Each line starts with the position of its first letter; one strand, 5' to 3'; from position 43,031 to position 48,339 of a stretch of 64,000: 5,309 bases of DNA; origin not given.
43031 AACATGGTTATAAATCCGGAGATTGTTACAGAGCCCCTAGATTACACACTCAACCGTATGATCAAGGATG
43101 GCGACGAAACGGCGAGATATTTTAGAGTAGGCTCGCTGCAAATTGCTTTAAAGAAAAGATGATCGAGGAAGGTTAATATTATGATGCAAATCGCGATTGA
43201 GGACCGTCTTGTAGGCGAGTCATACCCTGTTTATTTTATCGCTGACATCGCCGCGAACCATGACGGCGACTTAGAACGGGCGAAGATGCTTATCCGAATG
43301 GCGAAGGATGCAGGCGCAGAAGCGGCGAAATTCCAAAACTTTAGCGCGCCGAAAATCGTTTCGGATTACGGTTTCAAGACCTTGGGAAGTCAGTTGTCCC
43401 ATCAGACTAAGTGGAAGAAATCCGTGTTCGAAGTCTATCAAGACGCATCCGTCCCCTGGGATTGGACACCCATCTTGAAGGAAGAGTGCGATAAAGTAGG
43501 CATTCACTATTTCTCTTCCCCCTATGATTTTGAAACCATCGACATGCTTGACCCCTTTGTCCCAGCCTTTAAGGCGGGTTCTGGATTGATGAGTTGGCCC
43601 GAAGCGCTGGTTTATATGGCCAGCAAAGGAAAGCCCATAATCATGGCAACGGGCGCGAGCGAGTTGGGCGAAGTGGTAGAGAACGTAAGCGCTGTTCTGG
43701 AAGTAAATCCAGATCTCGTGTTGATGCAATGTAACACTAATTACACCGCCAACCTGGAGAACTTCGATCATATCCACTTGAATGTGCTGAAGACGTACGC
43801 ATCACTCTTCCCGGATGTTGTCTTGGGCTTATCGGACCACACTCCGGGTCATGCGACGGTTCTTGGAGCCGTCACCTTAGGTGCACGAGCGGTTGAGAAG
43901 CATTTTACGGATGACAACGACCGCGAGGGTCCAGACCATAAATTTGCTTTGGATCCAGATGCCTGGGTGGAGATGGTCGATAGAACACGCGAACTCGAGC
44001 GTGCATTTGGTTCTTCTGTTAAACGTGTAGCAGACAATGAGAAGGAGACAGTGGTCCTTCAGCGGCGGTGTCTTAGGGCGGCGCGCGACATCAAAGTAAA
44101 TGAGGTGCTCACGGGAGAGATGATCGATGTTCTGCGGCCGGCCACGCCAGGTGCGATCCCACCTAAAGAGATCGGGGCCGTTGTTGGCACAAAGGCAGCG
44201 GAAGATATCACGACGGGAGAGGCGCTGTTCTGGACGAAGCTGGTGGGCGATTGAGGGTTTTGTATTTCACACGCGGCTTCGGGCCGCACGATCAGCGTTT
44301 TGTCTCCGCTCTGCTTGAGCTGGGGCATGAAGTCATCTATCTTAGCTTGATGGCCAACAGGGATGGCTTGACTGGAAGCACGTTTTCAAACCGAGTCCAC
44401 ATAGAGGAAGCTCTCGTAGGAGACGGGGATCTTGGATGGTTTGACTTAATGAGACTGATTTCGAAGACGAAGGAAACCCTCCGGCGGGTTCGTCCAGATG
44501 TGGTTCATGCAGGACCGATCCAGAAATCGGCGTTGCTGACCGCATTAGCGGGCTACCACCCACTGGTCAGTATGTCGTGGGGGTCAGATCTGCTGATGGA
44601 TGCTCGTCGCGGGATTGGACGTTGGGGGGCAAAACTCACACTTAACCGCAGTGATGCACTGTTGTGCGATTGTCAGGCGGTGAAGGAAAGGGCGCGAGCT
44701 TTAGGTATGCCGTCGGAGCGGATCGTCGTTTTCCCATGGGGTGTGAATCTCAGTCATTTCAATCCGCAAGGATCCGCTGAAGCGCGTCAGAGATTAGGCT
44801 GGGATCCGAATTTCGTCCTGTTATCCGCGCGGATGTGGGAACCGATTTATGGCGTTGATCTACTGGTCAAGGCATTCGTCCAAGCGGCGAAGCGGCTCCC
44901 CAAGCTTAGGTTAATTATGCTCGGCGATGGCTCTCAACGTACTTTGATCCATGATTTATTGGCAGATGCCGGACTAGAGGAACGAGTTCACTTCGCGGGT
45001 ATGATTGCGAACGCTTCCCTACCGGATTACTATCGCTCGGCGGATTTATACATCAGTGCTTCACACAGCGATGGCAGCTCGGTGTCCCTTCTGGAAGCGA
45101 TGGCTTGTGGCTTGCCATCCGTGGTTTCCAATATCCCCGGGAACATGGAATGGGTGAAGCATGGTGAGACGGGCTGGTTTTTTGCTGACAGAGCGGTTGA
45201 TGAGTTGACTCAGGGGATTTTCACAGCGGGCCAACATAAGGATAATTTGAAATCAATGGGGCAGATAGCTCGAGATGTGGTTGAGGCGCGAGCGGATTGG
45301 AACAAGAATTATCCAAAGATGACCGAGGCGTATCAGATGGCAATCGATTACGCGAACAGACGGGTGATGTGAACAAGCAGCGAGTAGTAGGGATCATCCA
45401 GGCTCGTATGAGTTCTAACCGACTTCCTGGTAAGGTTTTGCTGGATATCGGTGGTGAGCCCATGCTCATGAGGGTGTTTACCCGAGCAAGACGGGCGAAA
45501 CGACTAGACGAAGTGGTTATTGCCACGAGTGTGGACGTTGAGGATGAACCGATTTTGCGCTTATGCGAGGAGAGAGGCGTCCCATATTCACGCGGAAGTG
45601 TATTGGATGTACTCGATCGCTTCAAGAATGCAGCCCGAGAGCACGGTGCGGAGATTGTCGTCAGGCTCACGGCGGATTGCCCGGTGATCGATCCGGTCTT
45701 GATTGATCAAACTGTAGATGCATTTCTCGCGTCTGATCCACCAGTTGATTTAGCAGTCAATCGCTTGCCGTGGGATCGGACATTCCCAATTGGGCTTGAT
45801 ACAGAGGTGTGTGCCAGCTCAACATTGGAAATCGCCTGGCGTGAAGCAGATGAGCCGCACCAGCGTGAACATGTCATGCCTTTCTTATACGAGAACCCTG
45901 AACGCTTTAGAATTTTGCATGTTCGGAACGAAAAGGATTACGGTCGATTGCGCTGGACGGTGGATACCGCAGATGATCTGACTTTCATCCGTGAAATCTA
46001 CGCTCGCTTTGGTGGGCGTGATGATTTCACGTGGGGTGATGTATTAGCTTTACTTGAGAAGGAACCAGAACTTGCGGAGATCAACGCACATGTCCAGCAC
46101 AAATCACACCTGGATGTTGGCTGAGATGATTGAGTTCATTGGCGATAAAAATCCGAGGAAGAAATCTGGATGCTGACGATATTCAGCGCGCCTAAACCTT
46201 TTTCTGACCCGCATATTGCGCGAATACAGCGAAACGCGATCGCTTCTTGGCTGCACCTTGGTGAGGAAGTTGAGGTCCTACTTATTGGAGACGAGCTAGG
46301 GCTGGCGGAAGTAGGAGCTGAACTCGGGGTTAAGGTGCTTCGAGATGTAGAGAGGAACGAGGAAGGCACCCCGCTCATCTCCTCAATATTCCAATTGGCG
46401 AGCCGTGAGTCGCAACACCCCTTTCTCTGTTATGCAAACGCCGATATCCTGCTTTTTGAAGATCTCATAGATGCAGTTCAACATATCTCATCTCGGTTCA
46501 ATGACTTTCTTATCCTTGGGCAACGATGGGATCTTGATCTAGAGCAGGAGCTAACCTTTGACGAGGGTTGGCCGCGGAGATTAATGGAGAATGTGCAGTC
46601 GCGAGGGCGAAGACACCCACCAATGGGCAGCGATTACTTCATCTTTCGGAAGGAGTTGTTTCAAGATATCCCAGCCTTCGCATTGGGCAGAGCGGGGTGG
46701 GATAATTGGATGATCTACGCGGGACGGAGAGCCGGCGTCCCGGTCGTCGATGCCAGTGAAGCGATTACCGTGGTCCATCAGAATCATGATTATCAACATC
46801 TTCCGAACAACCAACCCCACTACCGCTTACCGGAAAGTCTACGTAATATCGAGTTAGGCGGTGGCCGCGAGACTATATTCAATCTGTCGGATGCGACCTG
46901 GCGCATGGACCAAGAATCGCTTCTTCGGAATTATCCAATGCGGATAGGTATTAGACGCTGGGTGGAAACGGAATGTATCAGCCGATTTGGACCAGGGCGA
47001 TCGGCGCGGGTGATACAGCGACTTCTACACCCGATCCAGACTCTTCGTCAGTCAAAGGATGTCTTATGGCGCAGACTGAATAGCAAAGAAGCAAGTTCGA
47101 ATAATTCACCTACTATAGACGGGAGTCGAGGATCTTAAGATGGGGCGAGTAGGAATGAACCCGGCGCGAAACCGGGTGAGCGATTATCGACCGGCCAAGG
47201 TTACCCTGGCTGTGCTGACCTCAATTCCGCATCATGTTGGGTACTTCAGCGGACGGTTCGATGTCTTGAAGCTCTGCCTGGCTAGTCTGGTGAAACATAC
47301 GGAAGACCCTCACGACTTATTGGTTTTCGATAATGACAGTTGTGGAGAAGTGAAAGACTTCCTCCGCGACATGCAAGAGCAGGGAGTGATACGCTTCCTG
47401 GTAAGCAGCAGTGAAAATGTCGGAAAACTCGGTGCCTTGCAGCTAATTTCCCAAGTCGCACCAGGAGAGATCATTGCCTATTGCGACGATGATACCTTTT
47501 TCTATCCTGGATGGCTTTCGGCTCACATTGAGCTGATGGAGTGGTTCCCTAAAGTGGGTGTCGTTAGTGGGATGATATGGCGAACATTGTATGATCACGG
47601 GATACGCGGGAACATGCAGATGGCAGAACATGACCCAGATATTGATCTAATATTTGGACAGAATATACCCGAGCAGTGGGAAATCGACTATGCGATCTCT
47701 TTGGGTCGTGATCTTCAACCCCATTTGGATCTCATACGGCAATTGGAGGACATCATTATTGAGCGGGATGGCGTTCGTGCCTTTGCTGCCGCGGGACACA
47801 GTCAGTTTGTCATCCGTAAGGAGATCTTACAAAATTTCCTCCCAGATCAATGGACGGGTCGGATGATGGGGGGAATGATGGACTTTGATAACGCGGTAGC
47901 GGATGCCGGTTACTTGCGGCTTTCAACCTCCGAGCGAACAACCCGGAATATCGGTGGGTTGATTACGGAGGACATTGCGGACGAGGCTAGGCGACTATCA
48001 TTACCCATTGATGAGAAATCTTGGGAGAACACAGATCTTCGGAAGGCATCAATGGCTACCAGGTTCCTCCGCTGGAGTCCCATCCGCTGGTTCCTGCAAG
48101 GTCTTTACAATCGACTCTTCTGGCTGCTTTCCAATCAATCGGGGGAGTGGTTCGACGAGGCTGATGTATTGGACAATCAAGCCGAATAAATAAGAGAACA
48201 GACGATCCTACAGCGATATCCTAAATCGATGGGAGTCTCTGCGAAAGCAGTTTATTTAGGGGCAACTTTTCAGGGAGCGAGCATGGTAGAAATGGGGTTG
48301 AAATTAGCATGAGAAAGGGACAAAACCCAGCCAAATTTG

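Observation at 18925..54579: Glycan super-locus (~36 kb) combining five GT-C-like membrane proteins, two polyprenyl-P-sugar synthases and both Wzx- and Wzm/Wzt-type export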

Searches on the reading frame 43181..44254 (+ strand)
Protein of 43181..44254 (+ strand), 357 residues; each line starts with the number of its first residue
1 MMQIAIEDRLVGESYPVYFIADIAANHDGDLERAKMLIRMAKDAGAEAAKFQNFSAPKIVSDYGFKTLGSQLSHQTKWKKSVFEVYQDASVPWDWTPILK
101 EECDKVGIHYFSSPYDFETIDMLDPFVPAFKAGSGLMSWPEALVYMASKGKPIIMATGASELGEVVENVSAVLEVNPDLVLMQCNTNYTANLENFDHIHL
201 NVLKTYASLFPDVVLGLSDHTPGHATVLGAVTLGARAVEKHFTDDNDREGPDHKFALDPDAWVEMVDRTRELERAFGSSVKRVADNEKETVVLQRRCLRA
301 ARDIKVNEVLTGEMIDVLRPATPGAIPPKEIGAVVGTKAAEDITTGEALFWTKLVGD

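Call 5: search_protein_families(library=pfam, proteins=[window:43181-44254:+], max_evalue=0.01)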
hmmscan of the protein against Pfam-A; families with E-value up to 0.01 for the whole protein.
window:43181-44254:+ (357 aa): 2 families
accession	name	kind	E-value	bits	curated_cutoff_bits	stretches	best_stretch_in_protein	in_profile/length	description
PF03102.20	NeuB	-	1.2e-64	218.5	22.1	1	37-281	1-241/241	NeuB family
PF08666.17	SAF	-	4.3e-10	40.4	21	1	296-354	2-62/63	SAF domain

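Call 55: search_protein_families(library=ncbifam, proteins=[window:43181-44254:+], max_evalue=0.00001)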
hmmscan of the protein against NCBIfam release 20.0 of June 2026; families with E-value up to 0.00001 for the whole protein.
window:43181-44254:+ (357 aa): 2 families
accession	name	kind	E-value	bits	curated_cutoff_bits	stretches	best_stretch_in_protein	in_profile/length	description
TIGR03569.1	NeuB_NnaB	equivalog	1.2e-74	251.4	399.65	1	18-348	2-328/329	N-acetylneuraminate synthase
TIGR03586.1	PseI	equivalog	8e-71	238.9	340.25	1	17-349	2-327/327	pseudaminic acid synthase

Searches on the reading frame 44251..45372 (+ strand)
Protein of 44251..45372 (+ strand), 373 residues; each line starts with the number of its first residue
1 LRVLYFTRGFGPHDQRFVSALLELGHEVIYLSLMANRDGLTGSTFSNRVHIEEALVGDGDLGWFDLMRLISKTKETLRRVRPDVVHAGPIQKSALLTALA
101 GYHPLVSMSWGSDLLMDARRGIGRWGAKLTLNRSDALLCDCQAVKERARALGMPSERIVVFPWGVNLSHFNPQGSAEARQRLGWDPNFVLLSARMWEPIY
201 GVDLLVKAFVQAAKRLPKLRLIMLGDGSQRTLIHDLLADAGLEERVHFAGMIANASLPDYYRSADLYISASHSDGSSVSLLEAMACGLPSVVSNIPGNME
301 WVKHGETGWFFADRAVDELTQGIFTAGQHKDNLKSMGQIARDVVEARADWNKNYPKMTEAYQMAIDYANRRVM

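Call 5: search_protein_families(library=pfam, proteins=[window:44251-45372:+], max_evalue=0.01)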
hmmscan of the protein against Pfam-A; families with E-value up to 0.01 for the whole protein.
window:44251-45372:+ (373 aa): 7 families
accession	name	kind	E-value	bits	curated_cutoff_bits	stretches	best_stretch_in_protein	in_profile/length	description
PF00534.26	Glycos_transf_1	-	5.7e-31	107.8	26.4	1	178-341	5-170/172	Glycosyl transferases group 1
PF13692.12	Glyco_trans_1_4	-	2.2e-29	103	27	1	189-323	4-136/142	Glycosyl transferases group 1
PF13439.12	Glyco_transf_4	-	7.4e-13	49.3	28.5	1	16-168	10-169/170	Glycosyltransferase Family 4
PF13579.12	Glyco_trans_4_4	-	1.3e-11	45.5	29.7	1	15-164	8-158/158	Glycosyl transferase 4-like domain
PF13524.12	Glyco_trans_1_2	-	7.7e-11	42.6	25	1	208-353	4-138/144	Glycosyl transferase-like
PF13477.12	Glyco_trans_4_2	-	2.5e-07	31.4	23.4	1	2-139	1-137/139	Glycosyl transferase 4-like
PF20706.3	GT4-conflict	-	1.5e-06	27.9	26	1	178-318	189-335/385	Family 4 Glycosyltransferase in conflict systems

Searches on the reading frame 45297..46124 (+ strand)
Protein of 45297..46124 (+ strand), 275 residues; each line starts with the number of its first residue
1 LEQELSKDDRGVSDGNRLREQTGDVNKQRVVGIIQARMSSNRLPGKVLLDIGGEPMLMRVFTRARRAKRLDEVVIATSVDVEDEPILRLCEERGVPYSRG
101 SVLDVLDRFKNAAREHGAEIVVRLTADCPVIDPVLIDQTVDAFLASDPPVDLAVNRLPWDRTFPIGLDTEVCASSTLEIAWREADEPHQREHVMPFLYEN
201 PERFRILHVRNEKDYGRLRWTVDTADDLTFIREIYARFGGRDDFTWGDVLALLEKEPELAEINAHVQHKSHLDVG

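Call 5: search_protein_families(library=pfam, proteins=[window:45297-46124:+], max_evalue=0.01)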
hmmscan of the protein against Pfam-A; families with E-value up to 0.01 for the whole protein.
window:45297-46124:+ (275 aa): 2 families
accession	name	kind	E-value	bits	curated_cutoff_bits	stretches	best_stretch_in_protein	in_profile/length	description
PF02348.25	CTP_transf_3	-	2.1e-30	106.6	22.6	1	31-208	1-176/217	Cytidylyltransferase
PF12804.13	NTP_transf_3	-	6.2e-08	33.4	27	1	45-156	15-122/160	MobA-like NTP transferase domain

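Call 55: search_protein_families(library=ncbifam, proteins=[window:45297-46124:+], max_evalue=0.00001)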
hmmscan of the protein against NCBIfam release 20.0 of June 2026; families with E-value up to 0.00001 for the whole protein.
window:45297-46124:+ (275 aa): 5 families
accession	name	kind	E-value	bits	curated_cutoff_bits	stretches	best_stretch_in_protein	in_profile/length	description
NF003952.0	PRK05450.1-5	subfamily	7.8e-22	77.6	193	1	29-153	2-127/250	3-deoxy-manno-octulosonate cytidylyltransferase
NF009905.0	PRK13368.1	subfamily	3.4e-20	72.4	255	1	29-148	2-118/243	3-deoxy-manno-octulosonate cytidylyltransferase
NF003950.0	PRK05450.1-3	subfamily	8.8e-16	58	234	1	29-154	2-127/248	3-deoxy-manno-octulosonate cytidylyltransferase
NF003948.0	PRK05450.1-1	equivalog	1.1e-14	54.2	281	1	27-153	3-128/248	3-deoxy-manno-octulosonate cytidylyltransferase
TIGR00466.1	kdsB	equivalog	8.3e-13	48.3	155.2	1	32-143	5-116/241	3-deoxy-manno-octulosonate cytidylyltransferase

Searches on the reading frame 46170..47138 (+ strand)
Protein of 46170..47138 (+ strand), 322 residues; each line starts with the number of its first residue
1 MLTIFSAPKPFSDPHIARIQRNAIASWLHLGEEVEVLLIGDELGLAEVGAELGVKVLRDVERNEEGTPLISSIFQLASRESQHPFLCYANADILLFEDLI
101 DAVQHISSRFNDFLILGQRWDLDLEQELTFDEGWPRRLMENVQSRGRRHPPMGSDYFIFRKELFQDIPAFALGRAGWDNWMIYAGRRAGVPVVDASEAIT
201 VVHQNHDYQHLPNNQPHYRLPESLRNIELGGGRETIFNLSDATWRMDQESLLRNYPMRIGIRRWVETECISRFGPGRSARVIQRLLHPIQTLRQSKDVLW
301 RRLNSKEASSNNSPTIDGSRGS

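Call 5: search_protein_families(library=pfam, proteins=[window:46170-47138:+], max_evalue=0.01)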
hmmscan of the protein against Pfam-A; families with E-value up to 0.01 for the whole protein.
window:46170-47138:+ (322 aa): 0 families

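Call 55: search_protein_families(library=ncbifam, proteins=[window:46170-47138:+], max_evalue=0.00001)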
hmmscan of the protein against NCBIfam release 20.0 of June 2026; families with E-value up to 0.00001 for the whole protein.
window:46170-47138:+ (322 aa): 0 families

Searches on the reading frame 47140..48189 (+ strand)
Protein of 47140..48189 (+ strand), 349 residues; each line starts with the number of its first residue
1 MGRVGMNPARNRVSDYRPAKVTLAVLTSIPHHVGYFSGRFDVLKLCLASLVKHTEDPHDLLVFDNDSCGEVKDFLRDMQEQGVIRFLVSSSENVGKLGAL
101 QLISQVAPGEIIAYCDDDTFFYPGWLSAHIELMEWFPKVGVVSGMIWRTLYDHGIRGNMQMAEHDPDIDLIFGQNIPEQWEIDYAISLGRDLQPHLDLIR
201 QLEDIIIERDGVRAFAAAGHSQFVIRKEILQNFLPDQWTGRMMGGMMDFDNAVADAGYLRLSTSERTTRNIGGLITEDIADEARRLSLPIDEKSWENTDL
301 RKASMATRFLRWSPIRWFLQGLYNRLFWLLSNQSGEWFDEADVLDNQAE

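Call 5: search_protein_families(library=pfam, proteins=[window:47140-48189:+], max_evalue=0.01)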
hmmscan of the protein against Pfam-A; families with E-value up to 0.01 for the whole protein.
window:47140-48189:+ (349 aa): 1 family
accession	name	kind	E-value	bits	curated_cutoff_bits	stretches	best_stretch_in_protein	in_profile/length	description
PF00535.33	Glycos_transf_2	-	6.4e-13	49.4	23.3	1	40-148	10-118/168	Glycosyl transferase family 2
